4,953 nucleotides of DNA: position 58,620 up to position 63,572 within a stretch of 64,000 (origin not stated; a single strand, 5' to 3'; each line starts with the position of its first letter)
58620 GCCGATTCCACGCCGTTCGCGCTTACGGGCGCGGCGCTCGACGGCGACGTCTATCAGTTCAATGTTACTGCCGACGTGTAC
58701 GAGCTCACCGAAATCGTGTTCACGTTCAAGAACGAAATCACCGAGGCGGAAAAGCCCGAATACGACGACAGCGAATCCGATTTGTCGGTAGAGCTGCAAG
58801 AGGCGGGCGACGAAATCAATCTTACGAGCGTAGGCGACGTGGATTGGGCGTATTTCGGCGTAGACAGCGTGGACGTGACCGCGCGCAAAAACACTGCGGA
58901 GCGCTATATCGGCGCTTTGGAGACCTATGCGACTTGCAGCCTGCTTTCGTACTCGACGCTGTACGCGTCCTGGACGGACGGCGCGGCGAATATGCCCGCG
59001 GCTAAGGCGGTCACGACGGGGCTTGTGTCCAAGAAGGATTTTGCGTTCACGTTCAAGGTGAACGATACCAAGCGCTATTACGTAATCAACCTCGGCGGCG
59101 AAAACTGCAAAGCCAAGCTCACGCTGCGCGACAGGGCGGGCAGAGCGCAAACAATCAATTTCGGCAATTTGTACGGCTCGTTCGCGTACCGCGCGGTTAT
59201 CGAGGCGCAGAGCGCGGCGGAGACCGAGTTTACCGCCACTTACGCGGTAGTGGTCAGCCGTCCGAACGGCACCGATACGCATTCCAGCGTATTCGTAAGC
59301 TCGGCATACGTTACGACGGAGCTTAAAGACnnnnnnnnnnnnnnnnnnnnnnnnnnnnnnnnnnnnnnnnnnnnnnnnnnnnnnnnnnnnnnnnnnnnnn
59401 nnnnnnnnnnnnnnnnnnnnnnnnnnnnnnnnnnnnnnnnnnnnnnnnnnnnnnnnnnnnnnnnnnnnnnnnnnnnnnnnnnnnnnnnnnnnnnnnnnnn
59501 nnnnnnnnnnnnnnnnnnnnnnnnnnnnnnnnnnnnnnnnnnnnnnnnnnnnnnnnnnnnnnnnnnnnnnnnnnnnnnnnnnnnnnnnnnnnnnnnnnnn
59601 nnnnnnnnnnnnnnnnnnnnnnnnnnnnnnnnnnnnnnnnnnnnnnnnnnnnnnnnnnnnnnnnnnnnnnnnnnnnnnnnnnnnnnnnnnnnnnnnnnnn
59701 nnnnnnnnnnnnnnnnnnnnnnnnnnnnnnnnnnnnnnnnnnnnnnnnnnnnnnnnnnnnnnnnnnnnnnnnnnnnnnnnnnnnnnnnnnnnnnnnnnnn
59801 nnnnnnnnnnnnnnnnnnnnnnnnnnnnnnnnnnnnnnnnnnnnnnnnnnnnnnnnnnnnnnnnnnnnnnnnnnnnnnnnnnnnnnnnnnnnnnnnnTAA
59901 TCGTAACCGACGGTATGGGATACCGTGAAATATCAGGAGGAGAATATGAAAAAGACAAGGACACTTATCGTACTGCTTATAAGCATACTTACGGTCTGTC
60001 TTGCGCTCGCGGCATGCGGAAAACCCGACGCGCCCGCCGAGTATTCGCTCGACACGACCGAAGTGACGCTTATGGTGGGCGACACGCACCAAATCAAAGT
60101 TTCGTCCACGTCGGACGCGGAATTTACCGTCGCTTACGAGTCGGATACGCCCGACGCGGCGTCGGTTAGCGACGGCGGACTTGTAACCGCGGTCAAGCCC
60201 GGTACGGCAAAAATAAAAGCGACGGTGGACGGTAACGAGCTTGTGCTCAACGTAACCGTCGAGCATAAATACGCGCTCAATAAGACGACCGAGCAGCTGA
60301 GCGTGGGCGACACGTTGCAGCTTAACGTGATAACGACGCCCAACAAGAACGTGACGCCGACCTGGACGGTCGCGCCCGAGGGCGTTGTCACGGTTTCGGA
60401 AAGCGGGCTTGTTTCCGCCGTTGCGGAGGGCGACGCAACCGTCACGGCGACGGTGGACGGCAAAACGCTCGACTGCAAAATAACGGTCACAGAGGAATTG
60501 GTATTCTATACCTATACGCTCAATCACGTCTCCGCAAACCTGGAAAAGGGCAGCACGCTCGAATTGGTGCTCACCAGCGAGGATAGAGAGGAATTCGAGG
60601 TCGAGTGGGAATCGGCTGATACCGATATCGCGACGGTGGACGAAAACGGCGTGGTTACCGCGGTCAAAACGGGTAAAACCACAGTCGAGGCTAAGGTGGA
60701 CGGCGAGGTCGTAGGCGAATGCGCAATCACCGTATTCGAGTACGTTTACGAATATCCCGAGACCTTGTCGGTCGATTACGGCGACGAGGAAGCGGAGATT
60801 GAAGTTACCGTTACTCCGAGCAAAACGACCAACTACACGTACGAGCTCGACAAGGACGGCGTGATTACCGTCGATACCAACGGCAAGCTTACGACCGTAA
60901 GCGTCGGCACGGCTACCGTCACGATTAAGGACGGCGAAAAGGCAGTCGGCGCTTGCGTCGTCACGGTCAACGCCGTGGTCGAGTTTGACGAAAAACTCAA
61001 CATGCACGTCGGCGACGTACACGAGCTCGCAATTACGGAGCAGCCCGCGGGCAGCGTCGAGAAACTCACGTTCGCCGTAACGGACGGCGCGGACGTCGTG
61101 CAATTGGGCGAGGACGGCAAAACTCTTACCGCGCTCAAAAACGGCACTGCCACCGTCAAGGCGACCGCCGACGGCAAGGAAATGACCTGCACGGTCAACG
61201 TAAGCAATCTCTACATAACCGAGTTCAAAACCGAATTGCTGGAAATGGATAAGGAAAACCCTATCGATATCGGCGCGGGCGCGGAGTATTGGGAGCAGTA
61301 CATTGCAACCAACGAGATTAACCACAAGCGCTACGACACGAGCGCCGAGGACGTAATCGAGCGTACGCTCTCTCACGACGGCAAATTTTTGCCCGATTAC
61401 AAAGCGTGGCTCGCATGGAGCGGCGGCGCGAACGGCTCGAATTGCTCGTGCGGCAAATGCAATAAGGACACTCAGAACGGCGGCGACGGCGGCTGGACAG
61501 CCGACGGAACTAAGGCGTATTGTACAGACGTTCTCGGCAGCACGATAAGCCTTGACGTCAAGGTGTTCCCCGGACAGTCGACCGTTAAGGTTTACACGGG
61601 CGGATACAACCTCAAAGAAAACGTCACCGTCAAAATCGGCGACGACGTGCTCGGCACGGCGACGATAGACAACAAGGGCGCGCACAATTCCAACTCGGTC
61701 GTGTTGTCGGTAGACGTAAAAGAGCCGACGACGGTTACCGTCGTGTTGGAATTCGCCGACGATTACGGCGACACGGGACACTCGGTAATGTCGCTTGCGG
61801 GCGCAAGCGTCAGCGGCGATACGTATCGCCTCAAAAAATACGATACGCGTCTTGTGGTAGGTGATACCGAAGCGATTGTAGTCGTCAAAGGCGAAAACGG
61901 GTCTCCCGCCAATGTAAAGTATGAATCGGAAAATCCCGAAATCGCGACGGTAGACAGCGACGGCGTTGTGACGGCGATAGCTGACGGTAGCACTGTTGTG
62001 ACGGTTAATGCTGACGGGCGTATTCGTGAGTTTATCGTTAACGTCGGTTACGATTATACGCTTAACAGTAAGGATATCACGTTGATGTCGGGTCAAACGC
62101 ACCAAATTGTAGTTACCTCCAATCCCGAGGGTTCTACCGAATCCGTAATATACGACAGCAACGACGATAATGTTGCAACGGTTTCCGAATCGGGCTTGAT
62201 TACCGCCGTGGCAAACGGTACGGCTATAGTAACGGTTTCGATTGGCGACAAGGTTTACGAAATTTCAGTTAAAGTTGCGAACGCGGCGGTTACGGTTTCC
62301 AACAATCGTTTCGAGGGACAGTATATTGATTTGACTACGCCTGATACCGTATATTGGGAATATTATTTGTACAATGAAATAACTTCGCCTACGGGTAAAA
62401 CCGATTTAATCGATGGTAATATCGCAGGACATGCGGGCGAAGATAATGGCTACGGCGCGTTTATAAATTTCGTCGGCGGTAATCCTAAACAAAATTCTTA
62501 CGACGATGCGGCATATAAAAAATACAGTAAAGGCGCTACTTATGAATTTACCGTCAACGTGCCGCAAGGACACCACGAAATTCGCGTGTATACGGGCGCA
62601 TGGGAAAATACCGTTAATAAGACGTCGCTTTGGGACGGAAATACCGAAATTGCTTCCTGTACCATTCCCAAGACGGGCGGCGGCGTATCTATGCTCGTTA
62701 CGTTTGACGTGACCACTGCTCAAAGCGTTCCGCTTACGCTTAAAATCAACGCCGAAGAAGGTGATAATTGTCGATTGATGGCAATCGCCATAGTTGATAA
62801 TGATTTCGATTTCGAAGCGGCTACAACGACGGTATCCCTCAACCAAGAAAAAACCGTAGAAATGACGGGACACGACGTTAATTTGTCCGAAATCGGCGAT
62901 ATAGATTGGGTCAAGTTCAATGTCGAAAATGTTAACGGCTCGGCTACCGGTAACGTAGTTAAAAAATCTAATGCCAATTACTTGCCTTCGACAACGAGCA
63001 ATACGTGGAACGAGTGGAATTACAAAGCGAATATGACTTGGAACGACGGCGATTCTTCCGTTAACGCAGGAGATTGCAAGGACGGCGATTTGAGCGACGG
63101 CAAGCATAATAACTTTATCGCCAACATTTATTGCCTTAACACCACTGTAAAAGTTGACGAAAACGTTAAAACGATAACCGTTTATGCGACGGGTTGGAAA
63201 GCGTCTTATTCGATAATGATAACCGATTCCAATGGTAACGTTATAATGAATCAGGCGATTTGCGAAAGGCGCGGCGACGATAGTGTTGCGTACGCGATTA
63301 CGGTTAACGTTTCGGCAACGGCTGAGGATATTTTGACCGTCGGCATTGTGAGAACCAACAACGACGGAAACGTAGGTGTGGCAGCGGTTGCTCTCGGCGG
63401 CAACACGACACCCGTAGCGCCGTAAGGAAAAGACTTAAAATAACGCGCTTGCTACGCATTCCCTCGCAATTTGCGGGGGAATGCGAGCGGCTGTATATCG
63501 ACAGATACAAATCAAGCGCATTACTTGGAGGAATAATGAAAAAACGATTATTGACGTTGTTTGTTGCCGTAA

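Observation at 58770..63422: Uncharacterized ~190-aa beta-rich domain repeated five times across two adjacent genes (candidate new carbohydrate-binding module)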

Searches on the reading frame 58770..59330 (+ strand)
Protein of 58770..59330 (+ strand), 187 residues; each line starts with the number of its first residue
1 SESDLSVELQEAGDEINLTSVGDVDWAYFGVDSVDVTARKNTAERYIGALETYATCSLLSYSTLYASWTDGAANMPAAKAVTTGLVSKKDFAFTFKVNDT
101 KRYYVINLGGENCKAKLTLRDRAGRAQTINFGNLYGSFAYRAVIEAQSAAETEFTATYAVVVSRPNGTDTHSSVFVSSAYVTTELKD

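Call 6: search_protein_families(library=pfam, proteins=[window:58770-59330:+], max_evalue=10)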
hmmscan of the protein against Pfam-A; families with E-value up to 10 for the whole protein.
seq(187 aa): 0 families

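Call 58: predict_structure(alignment_id=A3)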
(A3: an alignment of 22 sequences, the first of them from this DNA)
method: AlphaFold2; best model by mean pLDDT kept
length: 178 residues; sequences in the alignment: 22
mean_pLDDT: 84.4   pTM: 0.83
mean pLDDT of the five models: 84.4, 82.3, 78.8, 78.1, 74.5
residues with pLDDT >= 90: 71; 70-90: 86; 50-70: 21; < 50: 0
segments of 3 or more residues with pLDDT < 50: none
pLDDT, mean of each block of 10 residues (from residue 1): 82 81 73 80 78 75 82 72 90 94 92 94 93 92 94 83 73 90
secondary structure, 60 per line:
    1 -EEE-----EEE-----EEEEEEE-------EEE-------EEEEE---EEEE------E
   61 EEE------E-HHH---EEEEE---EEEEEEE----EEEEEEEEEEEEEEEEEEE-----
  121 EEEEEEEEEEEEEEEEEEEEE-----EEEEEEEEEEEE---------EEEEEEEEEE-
elements in order: E2-4 E10-12 E18-24 E32-34 E42-46 E50-53 E60-63 E78-82 E86-92 E97-115 E121-141 E147-158 E168-177

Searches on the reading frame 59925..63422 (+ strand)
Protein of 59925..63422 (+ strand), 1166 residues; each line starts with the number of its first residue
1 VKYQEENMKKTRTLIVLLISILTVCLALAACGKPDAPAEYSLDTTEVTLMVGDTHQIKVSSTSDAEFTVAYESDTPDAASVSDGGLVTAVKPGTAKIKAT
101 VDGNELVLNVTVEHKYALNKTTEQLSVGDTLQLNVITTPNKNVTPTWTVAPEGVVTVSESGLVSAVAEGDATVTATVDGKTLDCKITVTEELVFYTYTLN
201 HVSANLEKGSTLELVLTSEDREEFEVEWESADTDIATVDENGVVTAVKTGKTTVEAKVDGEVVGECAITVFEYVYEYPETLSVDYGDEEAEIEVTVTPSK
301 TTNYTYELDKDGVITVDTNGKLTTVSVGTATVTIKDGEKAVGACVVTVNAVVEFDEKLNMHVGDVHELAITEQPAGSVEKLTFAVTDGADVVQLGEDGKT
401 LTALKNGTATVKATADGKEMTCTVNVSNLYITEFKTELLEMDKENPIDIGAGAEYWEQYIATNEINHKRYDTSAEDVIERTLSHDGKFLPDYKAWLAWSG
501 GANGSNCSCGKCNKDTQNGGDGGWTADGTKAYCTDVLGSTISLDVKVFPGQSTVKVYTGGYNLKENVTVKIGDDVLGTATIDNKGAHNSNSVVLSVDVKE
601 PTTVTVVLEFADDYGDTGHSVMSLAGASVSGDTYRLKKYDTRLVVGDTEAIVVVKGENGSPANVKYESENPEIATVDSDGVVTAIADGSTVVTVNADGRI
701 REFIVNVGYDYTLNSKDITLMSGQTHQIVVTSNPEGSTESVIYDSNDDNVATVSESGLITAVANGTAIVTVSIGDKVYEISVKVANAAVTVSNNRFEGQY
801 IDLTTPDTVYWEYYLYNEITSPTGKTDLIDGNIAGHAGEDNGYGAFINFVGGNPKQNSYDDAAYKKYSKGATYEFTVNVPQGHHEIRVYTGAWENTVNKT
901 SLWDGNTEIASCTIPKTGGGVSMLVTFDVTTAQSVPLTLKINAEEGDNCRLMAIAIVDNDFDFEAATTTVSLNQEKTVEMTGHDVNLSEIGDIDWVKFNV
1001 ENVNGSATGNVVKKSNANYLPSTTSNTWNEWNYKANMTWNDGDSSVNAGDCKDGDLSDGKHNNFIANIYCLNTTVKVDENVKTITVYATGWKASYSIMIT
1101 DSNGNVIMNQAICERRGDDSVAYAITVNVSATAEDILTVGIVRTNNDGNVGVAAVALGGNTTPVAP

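Call 3: search_protein_families(library=pfam, proteins=[window:59925-63422:+], max_evalue=1)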
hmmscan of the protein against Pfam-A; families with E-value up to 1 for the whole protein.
window:59925-63422:+ (1166 aa): 9 families
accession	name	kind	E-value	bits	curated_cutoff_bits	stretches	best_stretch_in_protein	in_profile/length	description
PF02368.24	Big_2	-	1.3e-43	147.3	22.8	7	120-181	9-72/79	Bacterial Ig-like domain (group 2)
PF22359.2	Big-like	-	2.1e-41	140.3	27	6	743-786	5-48/48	Bacterial Ig-like domain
PF21461.3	HL_N-beta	-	3.2e-09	36.9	27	2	663-701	13-50/57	Hyaluronate lyase, N-terminal beta-sheet domain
PF25354.1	Ig_NUP210_16th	-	0.00038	20.3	27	1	121-180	6-66/72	NUP210-like, Ig-like domain 16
PF19001.5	DUF5730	-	0.00092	19.6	25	1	18-66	8-54/182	Family of unknown function (DUF5730)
PF23560.1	GBD_Hemicentin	-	0.009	16.3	27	1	1073-1107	18-50/100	Hemicentin galactose-binding domain-like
PF03931.21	Skp1_POZ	-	0.5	11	21.9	0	214-231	3-20/62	Skp1 family, tetramerisation domain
PF23486.1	Ig_TMEM132_5th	-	0.67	10.5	28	0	230-271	90-133/137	TMEM132 fifth domain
PF16146.10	DUF4854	-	0.85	10.5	28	0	93-126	24-57/102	Domain of unknown function (DUF4854)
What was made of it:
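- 59946..63425 (+): Gene B: a lipoprotein of 1159 aa from ATG 59946 (the ORF is open from GTG 59925). Layout: 4 Big_2, copy B1, 2 Big_2-like, then copies B2 and B3. Pfam Big_2 and Big-like hits from call 3.
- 60027..61208 (+): First Big_2 (Ig-like) array of gene B, a presumed stalk. Pfam Big_2 and Big-like stretches (call 3).
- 61818..62282 (+): Second Big_2-like block of gene B, lying between B1 and B2. Pfam HL_N-beta and Big-like stretches at aa 663-701 and 743-786 (call 3).
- On Big_2 / bacterial Ig-like domains: Big_2 and Big-like stretches in gene B lie outside the three copies (call 3).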

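Call 4: search_protein_families(library=ncbifam, proteins=[window:59925-63422:+], max_evalue=1)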
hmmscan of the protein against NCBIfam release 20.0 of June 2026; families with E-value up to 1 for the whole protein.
window:59925-63422:+ (1166 aa): 5 families
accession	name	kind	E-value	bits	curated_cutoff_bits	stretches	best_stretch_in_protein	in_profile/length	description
NF002734.0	PRK02654.1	equivalog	1.5e-10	40.6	324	3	124-179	184-240/384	membrane protein insertase YidC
NF053514.2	JUQZ_fam_ocin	equivalog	1e-09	38.6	40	3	14-106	5-99/107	BLB8/JUQZ-1 family protein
NF047433.1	Lepto_7_Nterm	domain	0.00019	21.1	43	0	41-74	12-45/63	LA_0442/LA_0875 N-terminal domain-containing protein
NF006842.0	PRK09357.2-3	equivalog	0.11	11.1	695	0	140-186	8-54/440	dihydroorotase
NF047847.2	SS_mature_LptM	equivalog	0.15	12.2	27.7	1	8-32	1-21/31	LPS translocon maturation chaperone LptM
